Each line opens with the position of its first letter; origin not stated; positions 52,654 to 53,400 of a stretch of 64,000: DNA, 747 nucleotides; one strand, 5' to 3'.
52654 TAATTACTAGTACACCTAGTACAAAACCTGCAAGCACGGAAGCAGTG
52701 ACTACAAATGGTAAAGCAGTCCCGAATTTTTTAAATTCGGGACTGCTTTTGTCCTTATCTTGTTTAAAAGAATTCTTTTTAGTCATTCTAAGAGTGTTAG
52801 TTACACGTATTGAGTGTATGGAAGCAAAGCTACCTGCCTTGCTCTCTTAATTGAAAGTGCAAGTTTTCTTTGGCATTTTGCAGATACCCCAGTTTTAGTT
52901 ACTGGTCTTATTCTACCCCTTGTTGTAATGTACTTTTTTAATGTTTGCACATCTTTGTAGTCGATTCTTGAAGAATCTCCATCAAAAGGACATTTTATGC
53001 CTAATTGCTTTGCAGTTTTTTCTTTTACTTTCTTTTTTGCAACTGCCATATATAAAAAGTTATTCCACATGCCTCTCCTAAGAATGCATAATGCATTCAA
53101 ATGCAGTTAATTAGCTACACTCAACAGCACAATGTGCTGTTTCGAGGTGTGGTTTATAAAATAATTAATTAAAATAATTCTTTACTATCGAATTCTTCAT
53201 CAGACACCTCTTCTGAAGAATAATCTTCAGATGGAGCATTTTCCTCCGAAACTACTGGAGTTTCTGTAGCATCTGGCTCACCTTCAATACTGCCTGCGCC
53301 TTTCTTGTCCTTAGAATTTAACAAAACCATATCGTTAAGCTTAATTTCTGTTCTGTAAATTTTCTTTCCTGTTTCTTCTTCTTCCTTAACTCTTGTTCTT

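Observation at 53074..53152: Repeat copy B sits inside the rpsF-ssb-rpsR operon and makes the ORF-track S18 start implausible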

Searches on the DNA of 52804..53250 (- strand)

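Call 12: search_rna_families(source=window, start=52950, end=53250, threshold=evalue, max_evalue=10, show_alignments=3)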
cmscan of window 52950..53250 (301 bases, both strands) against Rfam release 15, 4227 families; matches with E-value up to 10: 4.
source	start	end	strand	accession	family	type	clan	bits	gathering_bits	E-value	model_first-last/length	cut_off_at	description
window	53143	53211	-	RF00134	snoZ196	Gene; snRNA; snoRNA; CD-box;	CL00054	16.9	55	8.5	1-84/84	no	Small nucleolar RNA Z196/R39/R59 family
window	53034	53092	-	RF04060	mir-703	Gene; miRNA;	-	16.2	88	2.4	1-67/67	no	mir-703 microRNA precursor family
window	53141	53240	+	RF02901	AaHKsRNA41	Gene; sRNA;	-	15.7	97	0.19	1-187/187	no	Aggregatibacter sRNA 41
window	53142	53238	-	RF04329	snoMe18S-C1367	Gene; snRNA; snoRNA; CD-box;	-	13.6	101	6.1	1-110/110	no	Drosophila C/D box small nucleolar RNA snoMe18S-C1367 family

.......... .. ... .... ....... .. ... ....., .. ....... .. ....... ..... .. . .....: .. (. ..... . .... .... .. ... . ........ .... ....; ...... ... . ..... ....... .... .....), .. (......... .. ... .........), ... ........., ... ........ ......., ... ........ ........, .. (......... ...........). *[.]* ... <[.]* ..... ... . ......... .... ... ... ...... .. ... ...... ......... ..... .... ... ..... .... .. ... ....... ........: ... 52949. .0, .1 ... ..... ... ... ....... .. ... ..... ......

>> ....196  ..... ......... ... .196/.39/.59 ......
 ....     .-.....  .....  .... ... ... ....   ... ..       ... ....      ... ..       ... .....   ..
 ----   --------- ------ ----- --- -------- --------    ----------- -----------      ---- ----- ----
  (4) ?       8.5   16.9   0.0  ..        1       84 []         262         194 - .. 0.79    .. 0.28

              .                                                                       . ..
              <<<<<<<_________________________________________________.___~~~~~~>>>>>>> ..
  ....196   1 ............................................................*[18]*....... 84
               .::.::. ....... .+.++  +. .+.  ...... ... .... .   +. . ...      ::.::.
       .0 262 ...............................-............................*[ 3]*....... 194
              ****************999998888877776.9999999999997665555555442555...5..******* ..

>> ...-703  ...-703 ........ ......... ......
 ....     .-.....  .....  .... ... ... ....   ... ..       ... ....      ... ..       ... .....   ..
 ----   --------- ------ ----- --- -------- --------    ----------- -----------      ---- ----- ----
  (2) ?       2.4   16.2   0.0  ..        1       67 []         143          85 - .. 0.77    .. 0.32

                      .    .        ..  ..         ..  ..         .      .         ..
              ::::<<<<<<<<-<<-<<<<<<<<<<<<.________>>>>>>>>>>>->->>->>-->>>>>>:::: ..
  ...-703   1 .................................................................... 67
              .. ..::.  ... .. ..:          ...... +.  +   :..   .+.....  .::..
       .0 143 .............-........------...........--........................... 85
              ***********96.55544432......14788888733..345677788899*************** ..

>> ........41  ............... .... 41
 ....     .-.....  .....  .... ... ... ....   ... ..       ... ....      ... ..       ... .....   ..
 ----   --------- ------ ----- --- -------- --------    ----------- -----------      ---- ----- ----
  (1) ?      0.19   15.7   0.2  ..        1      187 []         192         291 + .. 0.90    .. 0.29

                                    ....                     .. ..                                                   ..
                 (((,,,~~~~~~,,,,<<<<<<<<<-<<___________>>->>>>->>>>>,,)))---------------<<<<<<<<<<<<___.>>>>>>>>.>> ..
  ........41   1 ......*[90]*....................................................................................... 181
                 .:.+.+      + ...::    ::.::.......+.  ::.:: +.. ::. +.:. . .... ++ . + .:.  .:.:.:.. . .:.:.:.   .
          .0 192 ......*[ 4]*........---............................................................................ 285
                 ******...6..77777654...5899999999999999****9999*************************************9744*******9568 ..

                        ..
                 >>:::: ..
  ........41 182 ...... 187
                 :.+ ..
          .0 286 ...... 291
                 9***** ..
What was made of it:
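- Copy B itself has no whalefall-1 match (call 12).
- Tried and rejected: Rfam on copy B returned only noise-level hits (call 12).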

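Call 91: search_rna_families(sources=[L002, L016, L019, L020, L033, L027], threshold=gathering)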
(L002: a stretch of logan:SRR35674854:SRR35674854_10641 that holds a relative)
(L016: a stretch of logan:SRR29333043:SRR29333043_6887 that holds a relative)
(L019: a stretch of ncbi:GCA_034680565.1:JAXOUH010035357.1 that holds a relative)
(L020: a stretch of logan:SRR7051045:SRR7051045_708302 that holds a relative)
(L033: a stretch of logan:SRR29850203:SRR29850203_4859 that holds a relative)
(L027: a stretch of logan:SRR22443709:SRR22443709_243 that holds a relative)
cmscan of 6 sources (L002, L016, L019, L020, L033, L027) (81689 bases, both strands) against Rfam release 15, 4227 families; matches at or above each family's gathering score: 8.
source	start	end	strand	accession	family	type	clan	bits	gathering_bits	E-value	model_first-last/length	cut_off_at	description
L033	11973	12046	-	RF00005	tRNA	Gene; tRNA;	CL00001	70.3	29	3.2e-13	1-71/71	no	tRNA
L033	4167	4239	-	RF00005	tRNA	Gene; tRNA;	CL00001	68.1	29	1.3e-12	1-71/71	no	tRNA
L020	7440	7512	-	RF00005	tRNA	Gene; tRNA;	CL00001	63.4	29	2.7e-11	1-71/71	no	tRNA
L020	7529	7612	-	RF00005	tRNA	Gene; tRNA;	CL00001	60.5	29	1.7e-10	1-71/71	no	tRNA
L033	12191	12259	-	RF00005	tRNA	Gene; tRNA;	CL00001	58.4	29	6.4e-10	5-71/71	5'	tRNA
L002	11114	11198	+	RF00005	tRNA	Gene; tRNA;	CL00001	53.8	29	1.1e-08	1-71/71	no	tRNA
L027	8039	8123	+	RF00005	tRNA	Gene; tRNA;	CL00001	53.8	29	1.1e-08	1-71/71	no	tRNA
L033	11769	11823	+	RF01762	whalefall-1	Gene; sRNA;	-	45.7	37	9.1e-09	1-56/56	no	Whalefall-1 RNA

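Call 97: search_dna_similar(query=window:53046-53168:-, collection=phages, mode=distant, max_evalue=0.01, max_rows=5)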
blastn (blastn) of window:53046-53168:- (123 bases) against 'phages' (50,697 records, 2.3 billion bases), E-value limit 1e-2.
No match.

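Call 98: search_dna_similar(query=window:53046-53168:-, collection=plasmids, mode=distant, max_evalue=0.01, max_rows=5)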
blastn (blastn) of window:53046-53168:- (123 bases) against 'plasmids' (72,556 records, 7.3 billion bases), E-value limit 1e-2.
No match.
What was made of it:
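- Tried and rejected: BLAST of copy B against phage and plasmid records gave no match (calls 97, 98).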
